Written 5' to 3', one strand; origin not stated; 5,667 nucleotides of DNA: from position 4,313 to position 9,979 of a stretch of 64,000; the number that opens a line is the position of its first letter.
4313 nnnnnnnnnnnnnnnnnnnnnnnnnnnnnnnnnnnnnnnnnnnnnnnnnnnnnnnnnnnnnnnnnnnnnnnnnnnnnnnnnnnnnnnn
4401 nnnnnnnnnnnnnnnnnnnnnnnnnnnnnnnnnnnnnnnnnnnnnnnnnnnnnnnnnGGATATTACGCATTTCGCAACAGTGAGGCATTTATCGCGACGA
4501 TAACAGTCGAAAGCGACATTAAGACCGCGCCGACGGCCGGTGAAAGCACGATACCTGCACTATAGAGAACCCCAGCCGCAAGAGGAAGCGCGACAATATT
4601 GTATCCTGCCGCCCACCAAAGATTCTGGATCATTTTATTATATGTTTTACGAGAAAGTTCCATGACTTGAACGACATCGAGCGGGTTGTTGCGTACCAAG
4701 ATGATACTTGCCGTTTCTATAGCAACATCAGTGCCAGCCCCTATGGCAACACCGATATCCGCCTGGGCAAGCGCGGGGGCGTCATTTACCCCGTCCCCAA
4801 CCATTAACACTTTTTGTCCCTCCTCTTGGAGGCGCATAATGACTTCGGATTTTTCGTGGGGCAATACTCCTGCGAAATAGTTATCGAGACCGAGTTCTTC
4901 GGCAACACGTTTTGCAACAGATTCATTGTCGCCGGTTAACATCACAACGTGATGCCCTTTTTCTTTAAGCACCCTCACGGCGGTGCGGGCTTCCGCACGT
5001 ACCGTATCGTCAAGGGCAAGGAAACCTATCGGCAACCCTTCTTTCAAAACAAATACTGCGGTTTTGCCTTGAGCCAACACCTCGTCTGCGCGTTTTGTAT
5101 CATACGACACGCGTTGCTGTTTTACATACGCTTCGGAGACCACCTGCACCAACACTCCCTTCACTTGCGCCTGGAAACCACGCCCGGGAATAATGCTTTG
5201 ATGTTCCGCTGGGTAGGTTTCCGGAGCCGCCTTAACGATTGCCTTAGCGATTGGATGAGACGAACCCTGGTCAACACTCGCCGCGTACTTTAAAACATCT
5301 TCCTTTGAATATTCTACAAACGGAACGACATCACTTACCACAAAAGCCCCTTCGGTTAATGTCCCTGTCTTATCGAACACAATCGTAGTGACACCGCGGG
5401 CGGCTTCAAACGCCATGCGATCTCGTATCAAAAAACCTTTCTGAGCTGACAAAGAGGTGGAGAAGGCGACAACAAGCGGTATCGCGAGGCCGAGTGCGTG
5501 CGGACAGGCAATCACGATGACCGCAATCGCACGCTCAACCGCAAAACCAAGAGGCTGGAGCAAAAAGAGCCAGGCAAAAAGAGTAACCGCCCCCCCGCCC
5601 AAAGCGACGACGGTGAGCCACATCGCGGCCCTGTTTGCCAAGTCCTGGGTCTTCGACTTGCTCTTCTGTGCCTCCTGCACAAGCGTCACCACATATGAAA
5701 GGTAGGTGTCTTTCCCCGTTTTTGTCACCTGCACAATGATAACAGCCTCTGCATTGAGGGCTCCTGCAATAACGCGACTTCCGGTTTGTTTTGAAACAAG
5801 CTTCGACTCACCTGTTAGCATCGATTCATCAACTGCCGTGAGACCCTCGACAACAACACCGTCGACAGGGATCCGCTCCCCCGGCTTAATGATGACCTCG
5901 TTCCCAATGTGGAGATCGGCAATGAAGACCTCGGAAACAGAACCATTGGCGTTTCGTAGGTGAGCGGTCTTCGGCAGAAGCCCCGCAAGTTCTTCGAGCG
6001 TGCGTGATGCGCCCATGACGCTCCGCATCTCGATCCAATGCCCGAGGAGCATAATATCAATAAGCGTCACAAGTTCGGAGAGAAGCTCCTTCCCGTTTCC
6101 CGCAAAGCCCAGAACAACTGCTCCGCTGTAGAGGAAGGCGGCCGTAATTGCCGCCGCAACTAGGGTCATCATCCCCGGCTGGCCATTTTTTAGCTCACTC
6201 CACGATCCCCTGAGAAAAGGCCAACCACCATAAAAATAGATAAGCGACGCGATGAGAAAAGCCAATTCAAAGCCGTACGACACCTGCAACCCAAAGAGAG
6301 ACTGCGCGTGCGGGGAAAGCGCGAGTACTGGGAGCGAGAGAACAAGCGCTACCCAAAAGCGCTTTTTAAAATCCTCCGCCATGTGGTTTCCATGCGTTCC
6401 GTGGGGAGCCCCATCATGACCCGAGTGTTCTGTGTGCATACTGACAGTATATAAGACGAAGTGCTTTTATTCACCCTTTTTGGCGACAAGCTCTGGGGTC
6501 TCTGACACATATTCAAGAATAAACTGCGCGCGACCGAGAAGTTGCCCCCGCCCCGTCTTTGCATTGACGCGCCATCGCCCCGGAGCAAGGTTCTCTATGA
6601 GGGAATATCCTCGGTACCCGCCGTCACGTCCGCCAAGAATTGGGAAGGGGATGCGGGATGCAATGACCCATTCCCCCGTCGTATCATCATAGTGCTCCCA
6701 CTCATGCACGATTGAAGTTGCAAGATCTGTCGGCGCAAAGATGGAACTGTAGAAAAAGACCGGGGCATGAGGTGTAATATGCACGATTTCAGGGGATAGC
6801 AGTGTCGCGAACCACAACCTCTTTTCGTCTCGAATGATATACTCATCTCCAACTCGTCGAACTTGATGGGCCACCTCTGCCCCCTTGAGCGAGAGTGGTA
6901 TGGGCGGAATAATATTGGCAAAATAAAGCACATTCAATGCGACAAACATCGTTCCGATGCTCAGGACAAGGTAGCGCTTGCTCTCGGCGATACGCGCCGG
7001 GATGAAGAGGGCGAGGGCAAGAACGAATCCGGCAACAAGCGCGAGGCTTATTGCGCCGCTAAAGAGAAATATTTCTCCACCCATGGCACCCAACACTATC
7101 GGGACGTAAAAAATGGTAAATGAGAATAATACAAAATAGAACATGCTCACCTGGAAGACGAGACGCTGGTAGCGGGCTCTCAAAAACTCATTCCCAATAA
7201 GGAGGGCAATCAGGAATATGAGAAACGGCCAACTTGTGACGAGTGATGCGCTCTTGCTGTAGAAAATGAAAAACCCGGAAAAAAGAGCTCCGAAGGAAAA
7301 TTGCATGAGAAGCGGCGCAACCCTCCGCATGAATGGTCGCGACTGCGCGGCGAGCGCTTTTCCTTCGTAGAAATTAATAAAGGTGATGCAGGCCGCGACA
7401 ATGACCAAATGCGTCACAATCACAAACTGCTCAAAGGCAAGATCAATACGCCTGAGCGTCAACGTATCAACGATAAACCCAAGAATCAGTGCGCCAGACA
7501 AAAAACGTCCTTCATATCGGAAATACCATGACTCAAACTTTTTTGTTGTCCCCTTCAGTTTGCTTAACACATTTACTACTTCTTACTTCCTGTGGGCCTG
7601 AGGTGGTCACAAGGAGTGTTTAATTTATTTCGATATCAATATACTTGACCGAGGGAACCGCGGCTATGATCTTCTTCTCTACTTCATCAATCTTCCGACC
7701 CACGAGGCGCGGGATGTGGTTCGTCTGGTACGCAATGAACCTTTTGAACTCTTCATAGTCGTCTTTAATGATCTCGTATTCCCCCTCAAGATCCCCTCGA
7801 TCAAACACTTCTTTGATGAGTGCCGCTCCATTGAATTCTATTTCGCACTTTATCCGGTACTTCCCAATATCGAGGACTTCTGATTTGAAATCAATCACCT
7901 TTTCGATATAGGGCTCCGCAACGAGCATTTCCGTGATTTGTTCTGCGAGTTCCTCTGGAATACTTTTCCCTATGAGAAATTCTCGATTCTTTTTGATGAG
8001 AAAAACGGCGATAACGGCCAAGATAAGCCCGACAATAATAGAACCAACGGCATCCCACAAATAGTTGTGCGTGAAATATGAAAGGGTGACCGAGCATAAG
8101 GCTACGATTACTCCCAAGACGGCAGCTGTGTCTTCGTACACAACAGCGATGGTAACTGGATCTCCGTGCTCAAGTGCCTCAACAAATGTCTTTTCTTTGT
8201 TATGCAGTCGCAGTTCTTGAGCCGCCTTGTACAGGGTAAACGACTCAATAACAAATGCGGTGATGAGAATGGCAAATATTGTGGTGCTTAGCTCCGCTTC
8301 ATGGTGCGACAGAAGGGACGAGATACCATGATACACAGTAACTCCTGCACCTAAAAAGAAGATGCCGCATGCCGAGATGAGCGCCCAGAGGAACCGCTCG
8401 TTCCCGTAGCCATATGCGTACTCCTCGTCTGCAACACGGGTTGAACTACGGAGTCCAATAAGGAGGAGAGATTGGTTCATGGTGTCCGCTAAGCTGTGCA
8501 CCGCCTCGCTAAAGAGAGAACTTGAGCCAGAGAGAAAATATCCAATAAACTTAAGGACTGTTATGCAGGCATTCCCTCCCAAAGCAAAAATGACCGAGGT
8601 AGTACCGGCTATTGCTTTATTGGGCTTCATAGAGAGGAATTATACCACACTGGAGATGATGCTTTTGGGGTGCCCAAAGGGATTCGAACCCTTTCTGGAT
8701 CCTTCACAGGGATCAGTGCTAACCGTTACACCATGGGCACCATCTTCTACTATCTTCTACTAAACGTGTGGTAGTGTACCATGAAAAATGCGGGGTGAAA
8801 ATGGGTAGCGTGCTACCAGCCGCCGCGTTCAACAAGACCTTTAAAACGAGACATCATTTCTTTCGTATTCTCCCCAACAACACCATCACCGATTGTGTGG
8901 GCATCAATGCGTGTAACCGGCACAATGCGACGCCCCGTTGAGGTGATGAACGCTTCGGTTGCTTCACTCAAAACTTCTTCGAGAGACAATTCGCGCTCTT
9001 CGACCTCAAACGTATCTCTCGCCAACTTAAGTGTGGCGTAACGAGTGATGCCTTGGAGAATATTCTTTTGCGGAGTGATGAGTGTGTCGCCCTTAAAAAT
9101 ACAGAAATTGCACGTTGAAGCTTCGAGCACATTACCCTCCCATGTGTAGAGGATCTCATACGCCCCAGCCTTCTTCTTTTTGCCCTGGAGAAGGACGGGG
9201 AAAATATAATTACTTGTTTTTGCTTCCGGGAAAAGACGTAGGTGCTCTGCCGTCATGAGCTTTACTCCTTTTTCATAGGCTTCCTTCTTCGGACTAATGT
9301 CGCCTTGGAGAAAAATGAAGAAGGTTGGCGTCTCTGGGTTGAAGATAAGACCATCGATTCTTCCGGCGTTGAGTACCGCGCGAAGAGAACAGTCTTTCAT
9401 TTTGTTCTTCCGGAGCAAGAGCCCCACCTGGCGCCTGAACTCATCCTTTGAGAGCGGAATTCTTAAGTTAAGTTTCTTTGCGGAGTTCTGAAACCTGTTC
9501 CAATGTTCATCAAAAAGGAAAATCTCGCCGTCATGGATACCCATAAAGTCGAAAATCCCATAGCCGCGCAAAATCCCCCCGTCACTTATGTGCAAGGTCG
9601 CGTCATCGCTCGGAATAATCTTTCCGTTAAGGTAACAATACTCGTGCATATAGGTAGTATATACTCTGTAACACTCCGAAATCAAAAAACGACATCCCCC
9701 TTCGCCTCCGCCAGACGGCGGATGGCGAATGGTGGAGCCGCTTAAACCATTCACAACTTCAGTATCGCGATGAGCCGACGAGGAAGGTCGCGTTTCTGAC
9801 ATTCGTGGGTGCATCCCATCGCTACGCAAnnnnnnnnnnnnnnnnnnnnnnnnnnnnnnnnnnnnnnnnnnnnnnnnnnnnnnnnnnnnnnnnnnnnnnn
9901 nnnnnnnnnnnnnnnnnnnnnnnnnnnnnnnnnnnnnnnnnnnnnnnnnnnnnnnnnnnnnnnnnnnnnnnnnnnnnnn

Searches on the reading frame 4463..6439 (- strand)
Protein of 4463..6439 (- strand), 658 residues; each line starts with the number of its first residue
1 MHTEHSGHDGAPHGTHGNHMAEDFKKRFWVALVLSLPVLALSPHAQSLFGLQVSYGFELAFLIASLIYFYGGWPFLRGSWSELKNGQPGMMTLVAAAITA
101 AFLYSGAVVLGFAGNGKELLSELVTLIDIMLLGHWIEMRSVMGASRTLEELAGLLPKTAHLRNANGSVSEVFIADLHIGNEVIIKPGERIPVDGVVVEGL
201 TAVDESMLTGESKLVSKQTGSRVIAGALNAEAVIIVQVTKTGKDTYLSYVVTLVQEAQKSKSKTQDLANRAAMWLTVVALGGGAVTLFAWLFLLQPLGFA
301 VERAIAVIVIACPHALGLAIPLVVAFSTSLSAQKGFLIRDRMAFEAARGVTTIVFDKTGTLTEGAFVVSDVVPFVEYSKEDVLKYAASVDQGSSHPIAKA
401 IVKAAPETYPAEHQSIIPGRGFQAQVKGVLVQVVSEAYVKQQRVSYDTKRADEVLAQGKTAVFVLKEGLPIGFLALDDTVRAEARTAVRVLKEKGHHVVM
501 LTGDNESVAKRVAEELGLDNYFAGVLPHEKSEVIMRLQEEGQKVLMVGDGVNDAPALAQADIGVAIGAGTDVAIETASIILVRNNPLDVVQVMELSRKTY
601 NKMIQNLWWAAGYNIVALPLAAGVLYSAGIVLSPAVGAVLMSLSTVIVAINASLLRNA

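Call 43: search_protein_families(library=pfam, proteins=[window:4463-6439:-], max_evalue=0.00001)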
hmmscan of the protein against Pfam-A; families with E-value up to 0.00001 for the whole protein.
window:4463-6439:- (658 aa): 4 families
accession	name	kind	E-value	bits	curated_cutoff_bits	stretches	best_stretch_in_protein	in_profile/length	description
PF00122.25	E1-E2_ATPase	-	2e-50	171.3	28.1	1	154-333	2-180/181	E1-E2 ATPase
PF00702.32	Hydrolase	-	1.7e-36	126.8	26.4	1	351-561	2-191/191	haloacid dehalogenase-like hydrolase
PF08282.18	Hydrolase_3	-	3.5e-10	40.5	20.9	0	533-586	195-248/255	haloacid dehalogenase-like hydrolase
PF12710.13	HAD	-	2.1e-07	32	27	1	480-557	86-188/189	haloacid dehalogenase-like hydrolase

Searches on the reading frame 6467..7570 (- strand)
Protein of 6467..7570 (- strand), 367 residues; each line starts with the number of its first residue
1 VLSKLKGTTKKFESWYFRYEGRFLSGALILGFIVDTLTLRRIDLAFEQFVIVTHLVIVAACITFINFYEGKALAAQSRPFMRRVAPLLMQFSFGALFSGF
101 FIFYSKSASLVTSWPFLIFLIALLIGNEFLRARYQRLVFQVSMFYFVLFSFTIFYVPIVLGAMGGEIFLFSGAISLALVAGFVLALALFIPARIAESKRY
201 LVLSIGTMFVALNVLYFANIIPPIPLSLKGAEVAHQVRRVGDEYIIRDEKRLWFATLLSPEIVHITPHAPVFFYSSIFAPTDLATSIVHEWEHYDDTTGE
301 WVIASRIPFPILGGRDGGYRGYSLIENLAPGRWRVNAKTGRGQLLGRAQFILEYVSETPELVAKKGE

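Call 43: search_protein_families(library=pfam, proteins=[window:6467-7570:-], max_evalue=0.00001)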
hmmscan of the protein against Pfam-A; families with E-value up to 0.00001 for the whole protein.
window:6467-7570:- (367 aa): 1 family
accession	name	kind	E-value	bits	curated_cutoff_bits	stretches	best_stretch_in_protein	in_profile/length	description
PF11141.13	DUF2914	-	7.1e-13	48.5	23.6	1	285-350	2-60/62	Protein of unknown function (DUF2914)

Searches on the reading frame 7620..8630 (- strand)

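Call 43: search_protein_families(library=pfam, proteins=[window:7620-8630:-], max_evalue=0.00001)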
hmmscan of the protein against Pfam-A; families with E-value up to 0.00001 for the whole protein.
window:7620-8630:- (336 aa): 1 family
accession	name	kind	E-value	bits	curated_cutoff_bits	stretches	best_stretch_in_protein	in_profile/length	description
PF01545.26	Cation_efflux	-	8e-34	117.6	26.6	1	14-217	2-195/198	Cation efflux family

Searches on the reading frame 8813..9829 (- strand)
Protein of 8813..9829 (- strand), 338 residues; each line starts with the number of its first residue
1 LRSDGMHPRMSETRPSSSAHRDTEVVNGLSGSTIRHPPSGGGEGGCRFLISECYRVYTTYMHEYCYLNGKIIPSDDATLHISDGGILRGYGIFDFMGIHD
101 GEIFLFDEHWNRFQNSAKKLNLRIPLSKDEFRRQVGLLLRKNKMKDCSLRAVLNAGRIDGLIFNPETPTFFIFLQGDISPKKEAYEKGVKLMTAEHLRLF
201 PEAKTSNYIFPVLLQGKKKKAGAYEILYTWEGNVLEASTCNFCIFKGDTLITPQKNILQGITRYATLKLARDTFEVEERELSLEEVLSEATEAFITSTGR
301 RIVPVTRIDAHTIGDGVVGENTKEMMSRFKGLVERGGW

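Call 43: search_protein_families(library=pfam, proteins=[window:8813-9829:-], max_evalue=0.00001)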
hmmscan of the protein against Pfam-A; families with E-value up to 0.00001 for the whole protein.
window:8813-9829:- (338 aa): 1 family
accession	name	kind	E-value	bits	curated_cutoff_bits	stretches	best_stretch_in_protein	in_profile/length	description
PF01063.24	Aminotran_4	-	2.3e-46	158.9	28.5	1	91-308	1-223/223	Amino-transferase class IV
